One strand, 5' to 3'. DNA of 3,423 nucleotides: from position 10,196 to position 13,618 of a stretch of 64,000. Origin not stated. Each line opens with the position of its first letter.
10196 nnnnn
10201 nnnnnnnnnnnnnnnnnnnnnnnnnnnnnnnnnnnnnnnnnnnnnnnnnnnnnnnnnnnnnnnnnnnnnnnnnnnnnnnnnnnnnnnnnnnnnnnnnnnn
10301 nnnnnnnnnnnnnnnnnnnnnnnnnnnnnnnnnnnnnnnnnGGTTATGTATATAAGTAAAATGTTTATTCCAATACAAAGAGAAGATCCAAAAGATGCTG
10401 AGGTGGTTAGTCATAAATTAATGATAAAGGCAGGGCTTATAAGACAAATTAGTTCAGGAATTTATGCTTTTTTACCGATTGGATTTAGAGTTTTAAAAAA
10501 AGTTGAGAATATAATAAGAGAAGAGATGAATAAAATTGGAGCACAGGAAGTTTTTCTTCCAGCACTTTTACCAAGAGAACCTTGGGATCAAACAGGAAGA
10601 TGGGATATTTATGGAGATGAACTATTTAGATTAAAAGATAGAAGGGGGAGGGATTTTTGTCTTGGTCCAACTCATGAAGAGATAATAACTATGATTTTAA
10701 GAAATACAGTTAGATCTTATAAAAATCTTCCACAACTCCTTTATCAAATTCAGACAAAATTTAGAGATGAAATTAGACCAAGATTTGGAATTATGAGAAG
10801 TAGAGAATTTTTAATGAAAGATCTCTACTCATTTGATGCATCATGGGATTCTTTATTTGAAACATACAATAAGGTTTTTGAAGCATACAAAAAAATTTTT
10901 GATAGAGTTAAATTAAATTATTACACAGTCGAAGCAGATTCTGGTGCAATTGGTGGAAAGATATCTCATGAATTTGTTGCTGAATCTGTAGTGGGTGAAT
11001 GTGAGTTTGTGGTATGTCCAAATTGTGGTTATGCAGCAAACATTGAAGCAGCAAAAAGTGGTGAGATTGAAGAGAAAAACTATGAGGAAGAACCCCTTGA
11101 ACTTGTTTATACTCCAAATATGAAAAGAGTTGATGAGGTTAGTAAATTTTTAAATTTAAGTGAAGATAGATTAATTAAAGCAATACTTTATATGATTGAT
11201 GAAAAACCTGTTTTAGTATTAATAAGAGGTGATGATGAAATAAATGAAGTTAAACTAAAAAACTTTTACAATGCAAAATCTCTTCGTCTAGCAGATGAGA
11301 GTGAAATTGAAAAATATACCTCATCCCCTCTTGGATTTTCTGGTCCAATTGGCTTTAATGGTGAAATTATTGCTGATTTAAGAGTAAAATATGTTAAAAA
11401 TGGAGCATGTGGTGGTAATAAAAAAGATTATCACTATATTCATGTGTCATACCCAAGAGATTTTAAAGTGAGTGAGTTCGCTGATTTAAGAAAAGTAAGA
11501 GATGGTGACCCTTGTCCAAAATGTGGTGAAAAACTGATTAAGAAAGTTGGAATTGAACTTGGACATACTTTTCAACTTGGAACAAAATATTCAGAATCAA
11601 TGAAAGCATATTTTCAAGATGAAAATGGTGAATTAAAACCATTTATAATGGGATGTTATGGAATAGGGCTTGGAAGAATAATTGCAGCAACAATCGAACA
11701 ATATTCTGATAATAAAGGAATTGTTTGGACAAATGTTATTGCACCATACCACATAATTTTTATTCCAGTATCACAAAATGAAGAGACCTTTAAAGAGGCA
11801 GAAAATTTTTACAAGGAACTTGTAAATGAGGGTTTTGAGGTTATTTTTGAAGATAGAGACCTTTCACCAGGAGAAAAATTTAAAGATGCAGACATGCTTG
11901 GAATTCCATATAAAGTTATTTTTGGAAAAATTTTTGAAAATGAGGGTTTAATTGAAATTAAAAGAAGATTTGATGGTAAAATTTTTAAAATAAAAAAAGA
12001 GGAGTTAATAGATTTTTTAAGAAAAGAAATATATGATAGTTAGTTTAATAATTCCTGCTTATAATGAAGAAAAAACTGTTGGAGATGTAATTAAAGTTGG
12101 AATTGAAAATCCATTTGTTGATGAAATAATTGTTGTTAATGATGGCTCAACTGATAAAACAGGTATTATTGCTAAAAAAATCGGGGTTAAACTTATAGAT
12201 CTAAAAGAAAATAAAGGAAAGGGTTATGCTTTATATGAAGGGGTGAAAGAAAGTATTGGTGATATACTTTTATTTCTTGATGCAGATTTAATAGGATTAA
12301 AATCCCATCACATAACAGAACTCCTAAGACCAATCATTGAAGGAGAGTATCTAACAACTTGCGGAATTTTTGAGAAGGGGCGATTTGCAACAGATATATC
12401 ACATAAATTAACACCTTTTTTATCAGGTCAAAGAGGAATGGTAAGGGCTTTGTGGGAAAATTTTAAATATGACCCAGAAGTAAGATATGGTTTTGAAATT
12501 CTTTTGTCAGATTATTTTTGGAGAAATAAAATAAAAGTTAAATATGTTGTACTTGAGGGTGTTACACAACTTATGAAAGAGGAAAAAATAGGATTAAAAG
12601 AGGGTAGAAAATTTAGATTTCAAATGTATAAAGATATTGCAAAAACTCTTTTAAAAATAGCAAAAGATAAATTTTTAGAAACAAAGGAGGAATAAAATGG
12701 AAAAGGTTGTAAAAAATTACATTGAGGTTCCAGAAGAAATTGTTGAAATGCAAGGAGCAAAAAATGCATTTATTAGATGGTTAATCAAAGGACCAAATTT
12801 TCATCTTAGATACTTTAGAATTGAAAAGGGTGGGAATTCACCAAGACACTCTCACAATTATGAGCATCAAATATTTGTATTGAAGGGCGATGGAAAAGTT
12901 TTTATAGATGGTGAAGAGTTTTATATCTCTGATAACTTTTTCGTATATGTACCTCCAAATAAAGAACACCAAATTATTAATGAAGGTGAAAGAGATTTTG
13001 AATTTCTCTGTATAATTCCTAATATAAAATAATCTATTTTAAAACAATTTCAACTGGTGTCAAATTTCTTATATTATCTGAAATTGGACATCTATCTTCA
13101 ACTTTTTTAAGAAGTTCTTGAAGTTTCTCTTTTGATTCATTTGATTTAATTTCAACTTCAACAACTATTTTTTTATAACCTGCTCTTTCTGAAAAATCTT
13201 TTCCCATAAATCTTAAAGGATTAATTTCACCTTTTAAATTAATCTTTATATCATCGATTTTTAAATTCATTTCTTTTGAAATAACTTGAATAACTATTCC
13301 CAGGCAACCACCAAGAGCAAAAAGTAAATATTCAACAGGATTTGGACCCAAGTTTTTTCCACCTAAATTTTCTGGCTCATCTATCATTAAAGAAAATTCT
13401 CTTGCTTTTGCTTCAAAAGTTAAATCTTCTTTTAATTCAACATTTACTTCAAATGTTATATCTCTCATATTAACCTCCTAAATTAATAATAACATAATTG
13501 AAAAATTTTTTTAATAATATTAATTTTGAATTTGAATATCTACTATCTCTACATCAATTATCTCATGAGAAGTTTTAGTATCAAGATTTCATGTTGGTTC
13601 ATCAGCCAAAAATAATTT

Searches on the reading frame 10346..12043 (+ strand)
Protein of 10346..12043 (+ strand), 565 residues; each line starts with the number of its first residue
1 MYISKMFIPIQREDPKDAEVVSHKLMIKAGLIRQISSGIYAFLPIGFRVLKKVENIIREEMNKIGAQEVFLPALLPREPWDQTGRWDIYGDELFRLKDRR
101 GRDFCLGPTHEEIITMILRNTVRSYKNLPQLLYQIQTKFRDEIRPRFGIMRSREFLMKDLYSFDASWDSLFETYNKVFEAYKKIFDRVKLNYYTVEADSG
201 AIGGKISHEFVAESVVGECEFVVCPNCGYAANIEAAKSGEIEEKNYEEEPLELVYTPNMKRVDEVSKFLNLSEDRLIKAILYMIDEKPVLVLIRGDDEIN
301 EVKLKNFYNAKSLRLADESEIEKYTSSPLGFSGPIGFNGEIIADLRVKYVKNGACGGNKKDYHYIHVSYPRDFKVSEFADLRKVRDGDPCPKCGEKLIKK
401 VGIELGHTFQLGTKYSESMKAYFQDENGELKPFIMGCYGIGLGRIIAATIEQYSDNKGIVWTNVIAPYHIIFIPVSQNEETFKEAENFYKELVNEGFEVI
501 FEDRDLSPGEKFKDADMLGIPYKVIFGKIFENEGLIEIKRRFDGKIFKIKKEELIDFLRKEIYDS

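Call 66: search_protein_families(library=pfam, proteins=[window:10346-12043:+], max_evalue=0.0001)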
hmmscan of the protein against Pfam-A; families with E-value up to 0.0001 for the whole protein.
window:10346-12043:+ (565 aa): 3 families
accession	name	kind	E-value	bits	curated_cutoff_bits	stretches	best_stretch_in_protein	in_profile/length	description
PF00587.30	tRNA-synt_2b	-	2e-31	109.9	29.3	1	94-453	1-179/179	tRNA synthetase class II core domain (G, H, P, S and T)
PF04073.20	tRNA_edit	-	5.7e-20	72.1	25.5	1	256-365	1-114/123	Aminoacyl-tRNA editing domain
PF03129.25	HGTP_anticodon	-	1.7e-18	67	21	1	471-560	3-93/94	Anticodon binding domain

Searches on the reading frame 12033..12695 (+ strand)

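Call 66: search_protein_families(library=pfam, proteins=[window:12033-12695:+], max_evalue=0.0001)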
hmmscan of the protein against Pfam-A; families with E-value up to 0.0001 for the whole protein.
window:12033-12695:+ (220 aa): 3 families
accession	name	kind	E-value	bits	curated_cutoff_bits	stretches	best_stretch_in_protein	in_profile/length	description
PF00535.33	Glycos_transf_2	-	2.9e-25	89.6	23.3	1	4-127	1-129/168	Glycosyl transferase family 2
PF10111.15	Glyco_tranf_2_2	-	4.6e-05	23.5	27.3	1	4-87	1-93/276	Glycosyltransferase like family 2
PF13641.12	Glyco_tranf_2_3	-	8.8e-05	23.1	27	0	3-99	3-109/230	Glycosyltransferase like family 2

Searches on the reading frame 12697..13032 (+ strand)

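Call 108: search_protein_families(library=pfam, proteins=[window:12697-13032:+], max_evalue=0.001)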
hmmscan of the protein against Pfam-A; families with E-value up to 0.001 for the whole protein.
window:12697-13032:+ (111 aa): 5 families
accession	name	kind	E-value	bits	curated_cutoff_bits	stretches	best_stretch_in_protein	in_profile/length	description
PF07883.17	Cupin_2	-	6.9e-17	61.4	27.2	1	39-106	2-69/70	Cupin domain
PF01050.24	MannoseP_isomer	-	2.1e-06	28.3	23.6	1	50-102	45-96/116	Mannose-6-phosphate isomerase C-terminal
PF02311.25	AraC_binding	-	2.2e-06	27.9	21.1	1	48-107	16-75/135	AraC-like ligand binding domain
PF12973.13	Cupin_7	-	7.6e-05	22.9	27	1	39-93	37-87/105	ChrR Cupin-like domain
PF02041.22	Auxin_BP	-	0.00018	21.7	21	1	41-107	50-126/167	Auxin binding protein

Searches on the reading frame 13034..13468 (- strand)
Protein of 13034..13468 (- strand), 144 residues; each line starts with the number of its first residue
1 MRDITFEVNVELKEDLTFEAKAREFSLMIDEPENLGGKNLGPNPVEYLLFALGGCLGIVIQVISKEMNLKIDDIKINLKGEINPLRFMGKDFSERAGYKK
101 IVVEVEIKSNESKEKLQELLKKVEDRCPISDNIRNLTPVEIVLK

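Call 108: search_protein_families(library=pfam, proteins=[window:13034-13468:-], max_evalue=0.001)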
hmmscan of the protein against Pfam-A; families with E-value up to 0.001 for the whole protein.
window:13034-13468:- (144 aa): 1 family
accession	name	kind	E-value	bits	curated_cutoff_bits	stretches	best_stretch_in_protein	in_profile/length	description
PF02566.24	OsmC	-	4.1e-23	82.1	27.5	1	37-141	1-99/100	OsmC-like protein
